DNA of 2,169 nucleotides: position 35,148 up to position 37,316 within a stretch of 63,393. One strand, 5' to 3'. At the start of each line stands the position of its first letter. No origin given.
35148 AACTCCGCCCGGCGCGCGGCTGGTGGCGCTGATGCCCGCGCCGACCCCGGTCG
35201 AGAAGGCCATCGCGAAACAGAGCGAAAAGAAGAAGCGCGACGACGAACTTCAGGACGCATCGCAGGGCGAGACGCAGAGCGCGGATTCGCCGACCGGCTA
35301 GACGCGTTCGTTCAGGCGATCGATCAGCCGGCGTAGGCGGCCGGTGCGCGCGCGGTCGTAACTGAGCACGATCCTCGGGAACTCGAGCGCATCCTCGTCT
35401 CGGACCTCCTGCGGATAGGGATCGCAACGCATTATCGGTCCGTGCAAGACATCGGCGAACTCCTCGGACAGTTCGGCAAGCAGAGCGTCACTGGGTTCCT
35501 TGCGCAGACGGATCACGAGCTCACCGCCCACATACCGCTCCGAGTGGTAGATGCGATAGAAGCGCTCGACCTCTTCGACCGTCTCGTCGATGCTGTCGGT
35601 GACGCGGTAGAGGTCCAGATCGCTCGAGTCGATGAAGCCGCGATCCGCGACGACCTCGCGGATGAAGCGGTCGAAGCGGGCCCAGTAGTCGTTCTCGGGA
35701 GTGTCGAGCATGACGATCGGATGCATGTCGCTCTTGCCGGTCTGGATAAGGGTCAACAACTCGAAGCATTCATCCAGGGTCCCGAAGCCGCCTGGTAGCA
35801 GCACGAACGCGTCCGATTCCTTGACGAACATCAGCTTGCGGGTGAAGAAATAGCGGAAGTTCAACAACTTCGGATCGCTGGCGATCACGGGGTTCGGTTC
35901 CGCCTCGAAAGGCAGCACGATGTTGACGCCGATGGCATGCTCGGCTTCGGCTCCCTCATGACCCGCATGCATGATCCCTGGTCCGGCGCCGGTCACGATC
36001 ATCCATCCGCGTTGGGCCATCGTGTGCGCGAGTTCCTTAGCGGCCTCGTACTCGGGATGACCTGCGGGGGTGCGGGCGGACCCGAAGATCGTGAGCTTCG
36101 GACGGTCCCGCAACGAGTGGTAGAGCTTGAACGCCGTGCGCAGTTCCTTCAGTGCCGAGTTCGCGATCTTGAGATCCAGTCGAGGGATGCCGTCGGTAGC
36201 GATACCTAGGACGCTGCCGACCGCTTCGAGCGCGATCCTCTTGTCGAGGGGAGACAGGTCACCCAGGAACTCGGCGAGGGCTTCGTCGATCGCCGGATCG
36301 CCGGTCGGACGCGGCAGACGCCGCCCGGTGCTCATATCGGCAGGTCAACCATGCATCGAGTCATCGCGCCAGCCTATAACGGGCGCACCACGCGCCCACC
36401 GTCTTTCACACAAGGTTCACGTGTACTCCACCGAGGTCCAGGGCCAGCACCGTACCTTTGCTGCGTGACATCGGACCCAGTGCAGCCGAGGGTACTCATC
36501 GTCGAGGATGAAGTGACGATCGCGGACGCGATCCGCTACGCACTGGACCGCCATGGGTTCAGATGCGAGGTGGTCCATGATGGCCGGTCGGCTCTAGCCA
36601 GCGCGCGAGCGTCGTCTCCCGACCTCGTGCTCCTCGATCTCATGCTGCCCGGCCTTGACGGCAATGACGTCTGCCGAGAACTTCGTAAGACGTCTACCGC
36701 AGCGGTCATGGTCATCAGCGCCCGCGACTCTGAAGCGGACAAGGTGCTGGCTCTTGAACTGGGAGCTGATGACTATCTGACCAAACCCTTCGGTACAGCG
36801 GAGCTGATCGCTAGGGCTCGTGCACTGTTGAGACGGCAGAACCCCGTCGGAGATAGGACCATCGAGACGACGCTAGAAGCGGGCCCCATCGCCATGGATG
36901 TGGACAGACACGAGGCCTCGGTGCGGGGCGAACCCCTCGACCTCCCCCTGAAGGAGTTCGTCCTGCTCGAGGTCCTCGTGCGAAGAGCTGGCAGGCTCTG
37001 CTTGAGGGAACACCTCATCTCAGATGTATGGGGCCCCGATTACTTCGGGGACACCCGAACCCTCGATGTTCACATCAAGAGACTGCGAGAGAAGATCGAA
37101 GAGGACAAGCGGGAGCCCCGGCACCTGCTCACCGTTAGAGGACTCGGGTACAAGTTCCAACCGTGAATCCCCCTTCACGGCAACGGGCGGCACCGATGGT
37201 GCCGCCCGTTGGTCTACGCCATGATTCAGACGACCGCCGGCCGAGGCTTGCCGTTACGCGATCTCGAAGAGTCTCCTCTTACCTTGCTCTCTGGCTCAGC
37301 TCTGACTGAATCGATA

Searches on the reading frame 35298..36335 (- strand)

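Call 3: search_protein_families(library=pfam, proteins=[window:35298-36335:-])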
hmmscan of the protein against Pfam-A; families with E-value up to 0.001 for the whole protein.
window:35298-36335:- (345 aa): 2 families
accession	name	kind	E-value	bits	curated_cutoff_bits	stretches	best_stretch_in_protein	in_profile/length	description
PF03641.19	Lysine_decarbox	-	5.8e-28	98.1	27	1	131-255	12-130/131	Possible lysine decarboxylase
PF18306.6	LDcluster4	-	6.6e-13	49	26.3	1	80-190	3-110/151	SLOG cluster4 family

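Call 6: search_protein_families(library=ncbifam, proteins=[window:35298-36335:-], max_evalue=0.01)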
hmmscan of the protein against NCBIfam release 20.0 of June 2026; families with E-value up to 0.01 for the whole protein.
window:35298-36335:- (345 aa): 5 families
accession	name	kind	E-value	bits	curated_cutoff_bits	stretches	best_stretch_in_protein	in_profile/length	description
TIGR00730.1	TIGR00730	subfamily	2.4e-32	112.1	96.35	1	81-258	3-177/178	TIGR00730 family Rossman fold protein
NF058542.1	CtkRMPhLog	equivalog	8.9e-15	55.1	300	1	89-254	11-173/177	cytokinin riboside 5'-monophosphate phosphoribohydrolase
NF038390.1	Nsidase_PpnN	equivalog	4.4e-12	45.5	450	1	93-258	158-335/450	nucleotide 5'-monophosphate nucleosidase PpnN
TIGR00725.1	TIGR00725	hypoth_equivalog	7.6e-08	32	106.9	1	82-195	5-113/159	TIGR00725 family protein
TIGR00732.1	dprA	equivalog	0.009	15.2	191.15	0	77-134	43-98/220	DNA-processing protein DprA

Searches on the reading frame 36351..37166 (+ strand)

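Call 3: search_protein_families(library=pfam, proteins=[window:36351-37166:+])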
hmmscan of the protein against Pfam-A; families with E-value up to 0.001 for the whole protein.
window:36351-37166:+ (271 aa): 3 families
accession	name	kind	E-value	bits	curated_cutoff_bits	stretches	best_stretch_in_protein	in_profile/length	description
PF00072.30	Response_reg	-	6.2e-28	97.6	30.2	1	48-156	1-110/111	Response regulator receiver domain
PF00486.34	Trans_reg_C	-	1.7e-26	92.5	26.2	1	193-269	1-77/77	Transcriptional regulatory protein, C terminal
PF23198.2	PDE8A_N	-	6.4e-08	33.1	29.6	1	46-124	10-92/147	PDE8A-like, N-terminal domain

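Call 6: search_protein_families(library=ncbifam, proteins=[window:36351-37166:+], max_evalue=0.01)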
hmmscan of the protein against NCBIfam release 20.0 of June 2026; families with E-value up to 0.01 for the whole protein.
window:36351-37166:+ (271 aa): 105 families (the best 25 are shown)
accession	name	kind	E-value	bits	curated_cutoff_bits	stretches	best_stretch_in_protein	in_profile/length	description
NF040534.1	resp_reg_YycF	equivalog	2.4e-69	233.2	340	1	47-269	2-227/231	response regulator YycF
NF040689.1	MtrAB_MtrA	equivalog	1.5e-63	214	300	1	48-268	1-217/219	MtrAB system response regulator MtrA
TIGR02154.1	PhoB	equivalog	1.9e-59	200.7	296.2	1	45-269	2-225/226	phosphate regulon transcriptional regulator PhoB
NF008296.0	PRK11083.1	equivalog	6.4e-59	199.1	273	1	45-270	3-226/228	two-component system response regulator CreB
NF041733.1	resp_reg_CseB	equivalog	1.1e-57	195.1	350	1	47-270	2-227/228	two-component system response regulator CseB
NF045944.1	ResRegRpaBCyano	equivalog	1.1e-57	195.1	330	1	49-270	1-228/229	response regulator transcription factor RpaB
TIGR01387.1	cztR_silR_copR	subfamily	1.7e-53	181.5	279.2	1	48-269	1-218/218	heavy metal response regulator transcription factor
NF033117.2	vanR_ACDEGLN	exception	1.2e-50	172.2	350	1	48-269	1-225/226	VanR-ABDEGLN family response regulator transcription factor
NF007982.1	PRK10710.1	equivalog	5.5e-50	170.1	380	1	43-269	5-227/235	envelope stress response regulator BaeR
NF033120.0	vanR_FM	exception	1e-49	169.3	460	1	48-270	6-230/231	vancomycin resistance response regulator transcription factor, VanR-F/VanR-M family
NF053854.1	RespRegPhoBBctds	equivalog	2.5e-49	167.7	270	1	48-270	1-225/225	two-component system response regulator PhoB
NF007820.0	PRK10529.1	equivalog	1.1e-48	165.6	325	1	47-270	3-224/225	two-component system response regulator KdpE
NF008567.0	PRK11517.1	equivalog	2.1e-48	164.6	353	1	47-270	2-219/223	response regulator transcription factor HprR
NF041209.1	resp_regPieR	equivalog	7.2e-48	163.2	450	1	47-270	2-228/231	two component system response regulator PieR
NF007928.2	PRK10643.1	equivalog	2.2e-45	155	330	1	47-268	2-215/216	two-component system response regulator PmrA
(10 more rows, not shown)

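Call 99: search_protein_families(library=ncbifam, proteins=[window:36480-37166:+], max_evalue=1e-40)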
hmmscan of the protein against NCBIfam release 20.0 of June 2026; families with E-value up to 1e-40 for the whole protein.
window:36480-37166:+ (228 aa): 22 families
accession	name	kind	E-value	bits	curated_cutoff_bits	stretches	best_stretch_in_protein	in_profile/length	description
NF040534.1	resp_reg_YycF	equivalog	1.3e-69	234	340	1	4-226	2-227/231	response regulator YycF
NF040689.1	MtrAB_MtrA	equivalog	8.3e-64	214.9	300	1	5-225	1-217/219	MtrAB system response regulator MtrA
TIGR02154.1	PhoB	equivalog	4.9e-60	202.7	296.2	1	1-226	1-225/226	phosphate regulon transcriptional regulator PhoB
NF008296.0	PRK11083.1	equivalog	3e-59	200.2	273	1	2-227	3-226/228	two-component system response regulator CreB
NF041733.1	resp_reg_CseB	equivalog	5.7e-58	196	350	1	4-227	2-227/228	two-component system response regulator CseB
NF045944.1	ResRegRpaBCyano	equivalog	5.8e-58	196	330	1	6-227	1-228/229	response regulator transcription factor RpaB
TIGR01387.1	cztR_silR_copR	subfamily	9e-54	182.4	279.2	1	5-226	1-218/218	heavy metal response regulator transcription factor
NF033117.2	vanR_ACDEGLN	exception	6.4e-51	173.1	350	1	5-226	1-225/226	VanR-ABDEGLN family response regulator transcription factor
NF033120.0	vanR_FM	exception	5.3e-50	170.2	460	1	5-227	6-230/231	vancomycin resistance response regulator transcription factor, VanR-F/VanR-M family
NF007982.1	PRK10710.1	equivalog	6.6e-50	169.9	380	1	2-226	7-227/235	envelope stress response regulator BaeR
NF053854.1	RespRegPhoBBctds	equivalog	1.3e-49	168.6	270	1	5-227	1-225/225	two-component system response regulator PhoB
NF007820.0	PRK10529.1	equivalog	5.8e-49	166.5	325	1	4-227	3-224/225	two-component system response regulator KdpE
NF008567.0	PRK11517.1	equivalog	1.1e-48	165.5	353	1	4-227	2-219/223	response regulator transcription factor HprR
NF041209.1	resp_regPieR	equivalog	3.7e-48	164.2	450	1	4-227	2-228/231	two component system response regulator PieR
NF007928.2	PRK10643.1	equivalog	1.1e-45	155.9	330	1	4-225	2-215/216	two-component system response regulator PmrA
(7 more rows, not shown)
